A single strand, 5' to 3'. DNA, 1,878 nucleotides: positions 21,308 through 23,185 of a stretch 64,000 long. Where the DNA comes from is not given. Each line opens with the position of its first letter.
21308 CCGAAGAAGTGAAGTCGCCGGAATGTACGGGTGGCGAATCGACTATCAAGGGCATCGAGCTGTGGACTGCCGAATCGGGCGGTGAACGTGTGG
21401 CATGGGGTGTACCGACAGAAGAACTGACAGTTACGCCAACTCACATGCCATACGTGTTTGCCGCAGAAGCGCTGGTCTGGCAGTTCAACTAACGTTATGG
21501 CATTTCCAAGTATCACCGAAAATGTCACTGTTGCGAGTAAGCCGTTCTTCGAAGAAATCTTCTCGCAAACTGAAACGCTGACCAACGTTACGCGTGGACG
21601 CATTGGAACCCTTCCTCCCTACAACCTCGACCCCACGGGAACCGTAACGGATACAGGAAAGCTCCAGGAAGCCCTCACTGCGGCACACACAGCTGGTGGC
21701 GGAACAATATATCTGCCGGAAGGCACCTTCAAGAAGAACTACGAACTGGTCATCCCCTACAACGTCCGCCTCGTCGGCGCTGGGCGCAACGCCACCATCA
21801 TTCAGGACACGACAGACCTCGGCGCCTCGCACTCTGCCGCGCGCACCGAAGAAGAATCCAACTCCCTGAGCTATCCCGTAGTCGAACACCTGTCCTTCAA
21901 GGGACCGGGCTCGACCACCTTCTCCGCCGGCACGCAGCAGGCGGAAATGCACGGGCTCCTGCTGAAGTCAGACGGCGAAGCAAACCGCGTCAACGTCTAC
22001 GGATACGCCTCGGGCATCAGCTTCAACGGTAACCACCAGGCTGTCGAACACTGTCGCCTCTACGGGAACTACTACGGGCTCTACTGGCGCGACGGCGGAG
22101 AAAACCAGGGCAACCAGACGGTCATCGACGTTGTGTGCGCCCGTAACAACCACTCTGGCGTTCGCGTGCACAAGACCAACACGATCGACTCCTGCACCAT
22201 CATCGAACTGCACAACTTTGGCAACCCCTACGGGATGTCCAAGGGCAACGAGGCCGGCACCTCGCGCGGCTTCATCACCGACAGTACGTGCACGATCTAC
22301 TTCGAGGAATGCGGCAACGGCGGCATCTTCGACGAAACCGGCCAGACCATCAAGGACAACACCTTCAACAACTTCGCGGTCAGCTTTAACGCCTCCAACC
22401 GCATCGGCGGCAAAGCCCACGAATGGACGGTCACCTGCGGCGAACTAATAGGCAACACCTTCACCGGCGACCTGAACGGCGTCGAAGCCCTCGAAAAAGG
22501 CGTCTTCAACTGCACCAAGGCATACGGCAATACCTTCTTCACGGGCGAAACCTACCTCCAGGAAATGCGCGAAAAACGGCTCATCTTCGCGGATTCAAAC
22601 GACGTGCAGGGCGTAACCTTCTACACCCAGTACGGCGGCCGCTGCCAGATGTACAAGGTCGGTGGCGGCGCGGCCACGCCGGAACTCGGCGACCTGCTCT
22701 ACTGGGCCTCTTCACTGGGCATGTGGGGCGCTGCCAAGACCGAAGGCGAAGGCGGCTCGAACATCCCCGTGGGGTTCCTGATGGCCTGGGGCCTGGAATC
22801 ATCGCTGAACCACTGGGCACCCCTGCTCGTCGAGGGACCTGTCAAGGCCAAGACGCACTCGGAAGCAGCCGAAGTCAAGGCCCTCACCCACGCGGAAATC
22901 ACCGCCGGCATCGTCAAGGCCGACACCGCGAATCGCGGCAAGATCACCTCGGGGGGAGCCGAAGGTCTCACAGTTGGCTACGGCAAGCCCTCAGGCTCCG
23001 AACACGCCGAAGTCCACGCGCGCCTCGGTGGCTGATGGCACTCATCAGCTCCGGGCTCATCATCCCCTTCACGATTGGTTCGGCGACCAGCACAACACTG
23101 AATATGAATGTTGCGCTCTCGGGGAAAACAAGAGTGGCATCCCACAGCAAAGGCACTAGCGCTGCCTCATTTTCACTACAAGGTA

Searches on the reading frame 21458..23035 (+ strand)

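Call 8: search_protein_families(library=phrogs, proteins=[window:21458-23035:+], max_evalue=0.01)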
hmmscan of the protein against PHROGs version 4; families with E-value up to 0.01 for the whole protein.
window:21458-23035:+ (525 aa): 3 families
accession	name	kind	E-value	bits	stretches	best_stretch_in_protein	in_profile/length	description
phrog_2234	-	tail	5.4e-08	32.9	1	48-121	184-254/757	tail spike protein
phrog_14442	-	tail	1.2e-05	25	1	61-117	204-262/733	tail protein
phrog_7458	-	tail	3.3e-05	23.3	1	60-119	133-192/732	tail spike protein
